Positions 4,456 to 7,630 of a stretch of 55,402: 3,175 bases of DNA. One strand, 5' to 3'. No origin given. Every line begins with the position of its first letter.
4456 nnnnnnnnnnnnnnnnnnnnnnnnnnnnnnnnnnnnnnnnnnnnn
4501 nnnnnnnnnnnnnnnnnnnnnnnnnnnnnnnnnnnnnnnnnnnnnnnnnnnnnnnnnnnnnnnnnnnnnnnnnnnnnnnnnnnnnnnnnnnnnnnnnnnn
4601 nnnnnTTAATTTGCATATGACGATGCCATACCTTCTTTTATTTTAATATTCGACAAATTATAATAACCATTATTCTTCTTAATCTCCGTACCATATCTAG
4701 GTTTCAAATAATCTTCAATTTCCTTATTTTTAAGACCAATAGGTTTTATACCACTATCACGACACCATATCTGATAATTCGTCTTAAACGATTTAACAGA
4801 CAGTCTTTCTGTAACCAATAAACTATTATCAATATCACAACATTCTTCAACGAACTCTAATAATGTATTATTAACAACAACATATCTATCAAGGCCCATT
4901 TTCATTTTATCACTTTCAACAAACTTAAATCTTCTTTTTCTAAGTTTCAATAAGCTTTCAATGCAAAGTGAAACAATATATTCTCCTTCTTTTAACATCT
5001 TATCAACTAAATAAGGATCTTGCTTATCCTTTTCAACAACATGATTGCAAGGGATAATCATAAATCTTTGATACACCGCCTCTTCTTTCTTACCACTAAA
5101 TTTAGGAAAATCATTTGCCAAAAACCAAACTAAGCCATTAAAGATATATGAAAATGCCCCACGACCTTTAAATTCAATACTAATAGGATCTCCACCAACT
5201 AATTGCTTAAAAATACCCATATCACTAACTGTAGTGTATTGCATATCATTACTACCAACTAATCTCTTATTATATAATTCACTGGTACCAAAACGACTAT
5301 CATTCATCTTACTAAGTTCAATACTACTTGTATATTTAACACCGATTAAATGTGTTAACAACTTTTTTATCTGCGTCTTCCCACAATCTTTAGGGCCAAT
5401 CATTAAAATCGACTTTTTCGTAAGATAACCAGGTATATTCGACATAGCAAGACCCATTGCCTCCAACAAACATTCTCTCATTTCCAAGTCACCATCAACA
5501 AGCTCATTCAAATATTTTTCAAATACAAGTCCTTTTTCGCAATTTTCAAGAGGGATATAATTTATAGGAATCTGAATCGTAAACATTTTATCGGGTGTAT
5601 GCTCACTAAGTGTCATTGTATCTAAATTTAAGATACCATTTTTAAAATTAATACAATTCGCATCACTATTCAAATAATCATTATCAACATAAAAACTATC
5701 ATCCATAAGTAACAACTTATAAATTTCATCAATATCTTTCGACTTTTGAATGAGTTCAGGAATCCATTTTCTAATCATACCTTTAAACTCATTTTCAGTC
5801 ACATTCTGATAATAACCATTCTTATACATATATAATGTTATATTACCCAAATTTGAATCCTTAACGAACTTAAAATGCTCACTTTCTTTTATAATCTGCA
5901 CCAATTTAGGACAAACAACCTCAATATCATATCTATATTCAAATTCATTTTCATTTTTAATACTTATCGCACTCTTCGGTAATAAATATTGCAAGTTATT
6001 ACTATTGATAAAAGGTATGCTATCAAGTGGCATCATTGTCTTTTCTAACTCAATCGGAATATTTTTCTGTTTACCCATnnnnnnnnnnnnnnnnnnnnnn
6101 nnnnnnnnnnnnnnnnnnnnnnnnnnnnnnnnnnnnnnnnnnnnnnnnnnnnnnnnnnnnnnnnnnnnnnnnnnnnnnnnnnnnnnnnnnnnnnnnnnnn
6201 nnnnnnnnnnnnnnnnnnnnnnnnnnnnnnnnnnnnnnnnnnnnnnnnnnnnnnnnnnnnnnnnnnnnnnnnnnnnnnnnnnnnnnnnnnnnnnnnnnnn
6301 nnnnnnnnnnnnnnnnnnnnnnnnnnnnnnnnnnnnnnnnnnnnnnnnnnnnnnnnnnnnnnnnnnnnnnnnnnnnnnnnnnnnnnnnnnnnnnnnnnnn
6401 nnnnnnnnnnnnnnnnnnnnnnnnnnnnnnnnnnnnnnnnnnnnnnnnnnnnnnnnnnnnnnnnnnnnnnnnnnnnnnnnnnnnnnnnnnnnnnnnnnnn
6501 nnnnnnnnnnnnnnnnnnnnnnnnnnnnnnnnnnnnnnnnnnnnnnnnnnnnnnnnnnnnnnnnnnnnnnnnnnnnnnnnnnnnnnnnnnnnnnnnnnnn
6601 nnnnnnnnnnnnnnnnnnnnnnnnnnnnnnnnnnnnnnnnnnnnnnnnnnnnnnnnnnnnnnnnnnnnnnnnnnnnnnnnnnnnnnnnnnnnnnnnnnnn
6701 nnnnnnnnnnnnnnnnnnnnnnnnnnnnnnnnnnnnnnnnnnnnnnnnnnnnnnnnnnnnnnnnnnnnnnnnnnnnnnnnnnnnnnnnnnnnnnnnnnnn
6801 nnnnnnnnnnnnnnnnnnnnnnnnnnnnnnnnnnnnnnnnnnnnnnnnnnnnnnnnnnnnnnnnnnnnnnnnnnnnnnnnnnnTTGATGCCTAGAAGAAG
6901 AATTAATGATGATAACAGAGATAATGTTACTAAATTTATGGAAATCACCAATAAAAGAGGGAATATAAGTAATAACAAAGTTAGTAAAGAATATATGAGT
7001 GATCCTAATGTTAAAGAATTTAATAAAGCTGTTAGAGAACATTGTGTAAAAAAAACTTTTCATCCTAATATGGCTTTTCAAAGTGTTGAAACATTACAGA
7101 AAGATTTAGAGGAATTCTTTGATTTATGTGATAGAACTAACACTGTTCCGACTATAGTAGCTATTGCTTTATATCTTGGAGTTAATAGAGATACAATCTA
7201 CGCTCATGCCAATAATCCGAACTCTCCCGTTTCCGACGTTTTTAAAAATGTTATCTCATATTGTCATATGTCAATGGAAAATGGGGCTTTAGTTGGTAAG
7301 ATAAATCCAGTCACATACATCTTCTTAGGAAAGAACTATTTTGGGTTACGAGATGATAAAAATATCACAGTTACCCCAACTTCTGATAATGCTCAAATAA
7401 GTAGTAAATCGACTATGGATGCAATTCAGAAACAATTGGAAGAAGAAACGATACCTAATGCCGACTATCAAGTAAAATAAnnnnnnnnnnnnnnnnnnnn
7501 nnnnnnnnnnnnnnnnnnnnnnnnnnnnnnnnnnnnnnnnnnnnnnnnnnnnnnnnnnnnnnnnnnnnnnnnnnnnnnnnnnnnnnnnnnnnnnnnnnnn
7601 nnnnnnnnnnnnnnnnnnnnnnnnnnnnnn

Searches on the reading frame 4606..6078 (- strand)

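Call 119: search_protein_families(library=pfam, proteins=[window:4606-6078:-], max_evalue=0.001)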
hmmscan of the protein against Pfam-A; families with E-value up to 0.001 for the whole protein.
window:4606-6078:- (490 aa): 3 families
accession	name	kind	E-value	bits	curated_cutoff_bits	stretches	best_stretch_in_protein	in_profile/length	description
PF19263.5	DUF5906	-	1.2e-14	55.3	27.6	1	226-332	1-110/114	Family of unknown function (DUF5906)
PF08706.16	D5_N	-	6.8e-12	46.3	22.4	1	98-193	41-143/145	D5 N terminal like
PF03288.22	Pox_D5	-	9.9e-05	23.2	21.4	0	403-460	3-59/86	Poxvirus D5 protein-like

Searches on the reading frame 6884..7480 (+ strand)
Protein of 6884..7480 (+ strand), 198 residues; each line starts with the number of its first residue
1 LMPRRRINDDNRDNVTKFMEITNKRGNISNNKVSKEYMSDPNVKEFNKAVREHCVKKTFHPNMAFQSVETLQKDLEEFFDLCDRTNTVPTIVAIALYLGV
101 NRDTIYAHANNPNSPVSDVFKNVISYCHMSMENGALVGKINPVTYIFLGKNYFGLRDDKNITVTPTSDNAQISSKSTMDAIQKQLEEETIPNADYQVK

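Call 119: search_protein_families(library=pfam, proteins=[window:6884-7480:+], max_evalue=0.001)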
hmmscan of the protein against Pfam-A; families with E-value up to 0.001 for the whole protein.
window:6884-7480:+ (198 aa): 1 family
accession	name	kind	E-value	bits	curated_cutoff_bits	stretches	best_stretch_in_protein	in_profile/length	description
PF16677.11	GP3_package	-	5.9e-14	52.6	29.4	1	64-160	5-104/105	DNA-packaging protein gp3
